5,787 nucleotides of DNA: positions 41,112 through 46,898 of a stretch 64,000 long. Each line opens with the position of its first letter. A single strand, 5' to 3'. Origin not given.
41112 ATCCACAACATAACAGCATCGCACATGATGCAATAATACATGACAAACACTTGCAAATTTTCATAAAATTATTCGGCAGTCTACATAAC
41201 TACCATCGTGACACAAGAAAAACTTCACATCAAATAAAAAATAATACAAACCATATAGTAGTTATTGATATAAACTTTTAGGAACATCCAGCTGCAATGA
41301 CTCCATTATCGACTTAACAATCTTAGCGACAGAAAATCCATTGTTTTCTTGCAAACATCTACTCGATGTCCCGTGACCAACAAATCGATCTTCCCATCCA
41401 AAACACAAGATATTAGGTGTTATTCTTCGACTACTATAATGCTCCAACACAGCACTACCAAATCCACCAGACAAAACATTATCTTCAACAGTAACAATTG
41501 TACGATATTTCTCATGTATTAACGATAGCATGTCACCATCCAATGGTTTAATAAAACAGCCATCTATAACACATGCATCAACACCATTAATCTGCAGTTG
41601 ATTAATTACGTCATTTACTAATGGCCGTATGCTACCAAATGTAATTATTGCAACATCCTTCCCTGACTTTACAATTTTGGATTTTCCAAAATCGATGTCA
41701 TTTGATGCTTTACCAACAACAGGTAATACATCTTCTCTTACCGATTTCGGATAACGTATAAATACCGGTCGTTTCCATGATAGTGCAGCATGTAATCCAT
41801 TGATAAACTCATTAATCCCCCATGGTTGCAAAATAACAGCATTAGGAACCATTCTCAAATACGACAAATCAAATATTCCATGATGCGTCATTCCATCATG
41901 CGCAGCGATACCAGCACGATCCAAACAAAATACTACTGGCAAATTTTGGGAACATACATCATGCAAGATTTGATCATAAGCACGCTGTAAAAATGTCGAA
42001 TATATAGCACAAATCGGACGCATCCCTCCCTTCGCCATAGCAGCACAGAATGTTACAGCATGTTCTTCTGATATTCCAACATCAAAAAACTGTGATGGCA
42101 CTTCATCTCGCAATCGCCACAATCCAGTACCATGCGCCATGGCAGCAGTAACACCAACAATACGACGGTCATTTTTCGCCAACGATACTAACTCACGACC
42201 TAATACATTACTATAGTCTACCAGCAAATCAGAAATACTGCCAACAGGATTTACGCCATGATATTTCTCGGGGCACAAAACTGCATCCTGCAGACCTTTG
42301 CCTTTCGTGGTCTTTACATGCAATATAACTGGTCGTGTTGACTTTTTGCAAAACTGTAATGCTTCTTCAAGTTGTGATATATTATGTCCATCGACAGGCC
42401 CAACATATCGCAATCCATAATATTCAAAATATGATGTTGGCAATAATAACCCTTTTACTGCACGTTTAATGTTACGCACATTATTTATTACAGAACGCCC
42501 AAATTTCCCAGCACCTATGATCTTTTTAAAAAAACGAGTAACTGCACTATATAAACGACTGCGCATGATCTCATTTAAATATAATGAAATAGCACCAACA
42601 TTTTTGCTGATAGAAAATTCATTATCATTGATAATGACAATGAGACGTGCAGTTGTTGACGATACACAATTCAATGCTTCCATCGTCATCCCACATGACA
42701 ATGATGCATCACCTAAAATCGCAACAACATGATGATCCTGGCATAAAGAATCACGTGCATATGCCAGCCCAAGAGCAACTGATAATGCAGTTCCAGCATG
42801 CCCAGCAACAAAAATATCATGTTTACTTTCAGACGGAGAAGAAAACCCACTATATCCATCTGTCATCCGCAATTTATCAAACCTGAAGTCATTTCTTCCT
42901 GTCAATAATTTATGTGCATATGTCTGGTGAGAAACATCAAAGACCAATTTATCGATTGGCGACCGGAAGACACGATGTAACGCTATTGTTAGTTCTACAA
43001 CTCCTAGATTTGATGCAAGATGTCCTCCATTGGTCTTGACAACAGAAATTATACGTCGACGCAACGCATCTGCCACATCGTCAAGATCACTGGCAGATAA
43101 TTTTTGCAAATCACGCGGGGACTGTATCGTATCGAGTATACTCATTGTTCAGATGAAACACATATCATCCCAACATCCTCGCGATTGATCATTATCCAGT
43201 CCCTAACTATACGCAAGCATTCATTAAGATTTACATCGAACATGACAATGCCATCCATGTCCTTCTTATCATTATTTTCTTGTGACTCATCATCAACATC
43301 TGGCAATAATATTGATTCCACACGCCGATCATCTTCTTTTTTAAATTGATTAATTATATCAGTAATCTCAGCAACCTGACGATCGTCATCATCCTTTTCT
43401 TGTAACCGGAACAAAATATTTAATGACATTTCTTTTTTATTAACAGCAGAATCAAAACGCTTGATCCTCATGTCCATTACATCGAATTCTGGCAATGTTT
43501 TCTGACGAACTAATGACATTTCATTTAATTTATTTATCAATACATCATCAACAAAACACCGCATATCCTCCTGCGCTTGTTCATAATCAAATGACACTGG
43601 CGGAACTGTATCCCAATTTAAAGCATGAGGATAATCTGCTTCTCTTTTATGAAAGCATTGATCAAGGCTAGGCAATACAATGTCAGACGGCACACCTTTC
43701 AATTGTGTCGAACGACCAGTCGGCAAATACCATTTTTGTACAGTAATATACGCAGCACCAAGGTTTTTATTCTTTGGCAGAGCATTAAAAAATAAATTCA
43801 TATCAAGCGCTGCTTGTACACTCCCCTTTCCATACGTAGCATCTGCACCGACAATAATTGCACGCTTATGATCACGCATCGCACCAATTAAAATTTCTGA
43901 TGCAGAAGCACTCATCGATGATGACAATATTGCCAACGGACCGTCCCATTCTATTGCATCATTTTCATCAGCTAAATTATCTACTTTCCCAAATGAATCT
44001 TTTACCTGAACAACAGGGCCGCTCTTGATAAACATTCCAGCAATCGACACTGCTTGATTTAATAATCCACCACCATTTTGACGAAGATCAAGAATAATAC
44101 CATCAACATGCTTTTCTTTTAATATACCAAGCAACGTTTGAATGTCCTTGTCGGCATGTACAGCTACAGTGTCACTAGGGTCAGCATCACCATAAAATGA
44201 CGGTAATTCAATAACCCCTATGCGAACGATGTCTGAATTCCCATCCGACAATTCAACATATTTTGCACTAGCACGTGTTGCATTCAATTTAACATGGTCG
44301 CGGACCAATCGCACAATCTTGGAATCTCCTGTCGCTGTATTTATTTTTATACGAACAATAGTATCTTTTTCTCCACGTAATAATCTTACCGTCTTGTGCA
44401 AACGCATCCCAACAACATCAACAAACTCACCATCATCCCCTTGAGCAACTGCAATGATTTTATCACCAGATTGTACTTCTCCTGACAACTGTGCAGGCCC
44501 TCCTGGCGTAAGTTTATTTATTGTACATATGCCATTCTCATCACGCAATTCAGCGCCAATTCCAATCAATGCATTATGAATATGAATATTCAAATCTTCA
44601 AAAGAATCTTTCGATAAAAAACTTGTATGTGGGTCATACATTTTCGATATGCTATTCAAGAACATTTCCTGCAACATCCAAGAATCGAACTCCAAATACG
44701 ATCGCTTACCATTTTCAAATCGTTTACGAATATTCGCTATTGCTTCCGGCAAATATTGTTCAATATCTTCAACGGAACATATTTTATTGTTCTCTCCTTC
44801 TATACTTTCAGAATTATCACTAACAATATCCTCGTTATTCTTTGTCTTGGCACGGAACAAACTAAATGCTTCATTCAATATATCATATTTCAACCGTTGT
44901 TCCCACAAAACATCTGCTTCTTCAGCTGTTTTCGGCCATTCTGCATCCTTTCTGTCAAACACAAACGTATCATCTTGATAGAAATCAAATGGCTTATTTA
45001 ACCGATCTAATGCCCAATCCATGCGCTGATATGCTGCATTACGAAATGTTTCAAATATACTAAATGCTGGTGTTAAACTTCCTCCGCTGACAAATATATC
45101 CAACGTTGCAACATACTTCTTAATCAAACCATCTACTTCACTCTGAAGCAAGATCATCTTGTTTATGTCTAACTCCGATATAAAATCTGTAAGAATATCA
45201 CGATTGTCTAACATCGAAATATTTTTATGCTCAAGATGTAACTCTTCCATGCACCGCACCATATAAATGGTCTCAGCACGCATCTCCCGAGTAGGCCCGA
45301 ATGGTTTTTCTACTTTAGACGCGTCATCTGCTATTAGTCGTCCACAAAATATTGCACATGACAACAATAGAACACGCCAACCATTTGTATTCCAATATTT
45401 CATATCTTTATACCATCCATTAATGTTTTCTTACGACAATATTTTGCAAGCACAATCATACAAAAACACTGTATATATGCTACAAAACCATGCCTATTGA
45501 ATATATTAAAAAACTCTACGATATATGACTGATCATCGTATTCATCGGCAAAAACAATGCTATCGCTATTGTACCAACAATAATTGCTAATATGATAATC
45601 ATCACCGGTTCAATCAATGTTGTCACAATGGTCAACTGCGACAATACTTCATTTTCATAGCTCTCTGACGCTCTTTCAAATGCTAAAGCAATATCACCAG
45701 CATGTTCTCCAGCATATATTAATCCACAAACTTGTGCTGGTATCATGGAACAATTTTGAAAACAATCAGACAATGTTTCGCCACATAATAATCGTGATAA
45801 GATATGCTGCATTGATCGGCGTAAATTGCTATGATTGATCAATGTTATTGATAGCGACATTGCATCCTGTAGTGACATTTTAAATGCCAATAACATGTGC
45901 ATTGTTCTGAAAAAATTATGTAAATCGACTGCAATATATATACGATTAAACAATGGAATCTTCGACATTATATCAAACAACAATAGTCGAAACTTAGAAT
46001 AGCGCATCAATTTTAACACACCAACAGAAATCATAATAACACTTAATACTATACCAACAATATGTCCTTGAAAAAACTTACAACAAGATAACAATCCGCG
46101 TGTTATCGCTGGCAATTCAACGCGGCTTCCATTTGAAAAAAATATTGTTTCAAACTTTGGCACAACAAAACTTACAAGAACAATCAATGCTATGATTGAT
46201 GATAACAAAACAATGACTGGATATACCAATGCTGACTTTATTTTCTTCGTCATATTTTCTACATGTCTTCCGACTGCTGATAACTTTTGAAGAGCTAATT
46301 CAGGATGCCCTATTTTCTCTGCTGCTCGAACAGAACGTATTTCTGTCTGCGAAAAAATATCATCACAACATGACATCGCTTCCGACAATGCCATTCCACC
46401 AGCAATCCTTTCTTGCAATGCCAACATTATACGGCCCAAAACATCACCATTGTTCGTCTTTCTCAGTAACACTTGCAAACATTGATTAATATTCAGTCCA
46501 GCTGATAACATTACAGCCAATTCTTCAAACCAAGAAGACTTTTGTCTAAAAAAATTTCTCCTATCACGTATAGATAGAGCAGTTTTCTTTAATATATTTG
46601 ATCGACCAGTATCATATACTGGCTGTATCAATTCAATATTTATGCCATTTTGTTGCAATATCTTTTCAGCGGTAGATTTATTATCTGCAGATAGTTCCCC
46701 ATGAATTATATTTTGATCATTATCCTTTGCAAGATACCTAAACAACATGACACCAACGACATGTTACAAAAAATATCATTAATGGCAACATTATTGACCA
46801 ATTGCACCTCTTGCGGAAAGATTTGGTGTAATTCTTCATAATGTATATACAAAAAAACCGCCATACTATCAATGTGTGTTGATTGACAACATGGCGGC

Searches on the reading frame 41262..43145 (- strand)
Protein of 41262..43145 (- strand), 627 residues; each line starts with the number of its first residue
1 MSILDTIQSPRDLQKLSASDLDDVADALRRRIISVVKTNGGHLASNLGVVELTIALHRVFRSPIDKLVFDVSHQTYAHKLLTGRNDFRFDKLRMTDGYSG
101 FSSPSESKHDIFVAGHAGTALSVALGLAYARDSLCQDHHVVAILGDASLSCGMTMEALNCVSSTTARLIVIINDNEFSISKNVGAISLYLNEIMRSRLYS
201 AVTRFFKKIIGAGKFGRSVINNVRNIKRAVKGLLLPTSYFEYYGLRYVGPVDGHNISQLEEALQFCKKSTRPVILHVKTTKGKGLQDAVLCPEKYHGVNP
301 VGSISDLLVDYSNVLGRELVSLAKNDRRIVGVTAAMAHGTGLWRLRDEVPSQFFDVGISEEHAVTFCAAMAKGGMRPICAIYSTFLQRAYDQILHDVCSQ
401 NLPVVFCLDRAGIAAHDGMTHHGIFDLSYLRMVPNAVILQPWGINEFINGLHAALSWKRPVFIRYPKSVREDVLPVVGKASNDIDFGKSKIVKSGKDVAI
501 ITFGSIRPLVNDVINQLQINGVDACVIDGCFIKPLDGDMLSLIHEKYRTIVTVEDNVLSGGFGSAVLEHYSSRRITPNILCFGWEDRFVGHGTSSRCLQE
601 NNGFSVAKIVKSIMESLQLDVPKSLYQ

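Call 43: search_protein_families(library=pfam, proteins=[window:41262-43145:-], max_evalue=0.001)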
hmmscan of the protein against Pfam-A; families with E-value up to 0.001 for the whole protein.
window:41262-43145:- (627 aa): 5 families
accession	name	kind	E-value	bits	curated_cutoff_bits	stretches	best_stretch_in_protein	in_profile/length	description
PF13292.11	DXP_synthase_N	-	3.3e-103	345.2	21.2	1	4-279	1-274/274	1-deoxy-D-xylulose-5-phosphate synthase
PF02779.29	Transket_pyr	-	2.1e-38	132.1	27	1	309-468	3-170/174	Transketolase, pyrimidine binding domain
PF02780.25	Transketolase_C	-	7.9e-21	74.7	25.9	1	487-595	1-111/124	Transketolase, C-terminal domain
PF00456.26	Transketolase_N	-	3.2e-07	30.1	22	0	128-184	125-192/334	Transketolase, thiamine diphosphate binding domain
PF02775.26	TPP_enzyme_C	-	3.2e-05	24.2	21.9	1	112-176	25-84/151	Thiamine pyrophosphate enzyme, C-terminal TPP binding domain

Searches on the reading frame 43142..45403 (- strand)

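Call 43: search_protein_families(library=pfam, proteins=[window:43142-45403:-], max_evalue=0.001)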
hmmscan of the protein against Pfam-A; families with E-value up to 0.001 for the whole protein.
window:43142-45403:- (753 aa): 4 families
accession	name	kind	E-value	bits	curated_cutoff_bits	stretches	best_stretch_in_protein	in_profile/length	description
PF03572.23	Peptidase_S41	-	1.6e-41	142.1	24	1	394-576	1-164/165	Peptidase family S41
PF17804.6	TSP_NTD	-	2.6e-38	132.6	26.4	1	49-265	2-187/188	Tail specific protease N-terminal domain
PF11818.13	DUF3340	-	1.1e-15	58.6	28.6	1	588-737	8-154/155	C-terminal domain of tail specific protease (DUF3340)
PF00595.29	PDZ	-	3.4e-06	27.8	23.2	1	280-353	10-79/81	PDZ domain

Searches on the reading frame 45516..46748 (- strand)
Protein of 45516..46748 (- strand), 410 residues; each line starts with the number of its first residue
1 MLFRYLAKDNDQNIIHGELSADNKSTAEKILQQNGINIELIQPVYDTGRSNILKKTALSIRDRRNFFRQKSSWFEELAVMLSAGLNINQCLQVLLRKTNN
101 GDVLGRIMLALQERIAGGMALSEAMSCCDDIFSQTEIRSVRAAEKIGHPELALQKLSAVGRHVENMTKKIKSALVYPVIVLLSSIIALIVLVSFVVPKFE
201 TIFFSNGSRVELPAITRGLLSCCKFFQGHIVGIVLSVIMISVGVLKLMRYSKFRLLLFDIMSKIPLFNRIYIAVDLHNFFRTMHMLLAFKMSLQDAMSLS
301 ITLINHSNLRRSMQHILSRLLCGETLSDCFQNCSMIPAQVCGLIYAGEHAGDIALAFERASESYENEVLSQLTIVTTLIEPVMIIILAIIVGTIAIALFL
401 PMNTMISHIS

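Call 43: search_protein_families(library=pfam, proteins=[window:45516-46748:-], max_evalue=0.001)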
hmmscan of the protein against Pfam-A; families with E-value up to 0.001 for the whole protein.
window:45516-46748:- (410 aa): 1 family
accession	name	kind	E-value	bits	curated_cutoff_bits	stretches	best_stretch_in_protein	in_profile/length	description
PF00482.28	T2SSF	-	3.6e-38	130.8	25.2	2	279-401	1-125/125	Type II secretion system (T2SS), protein F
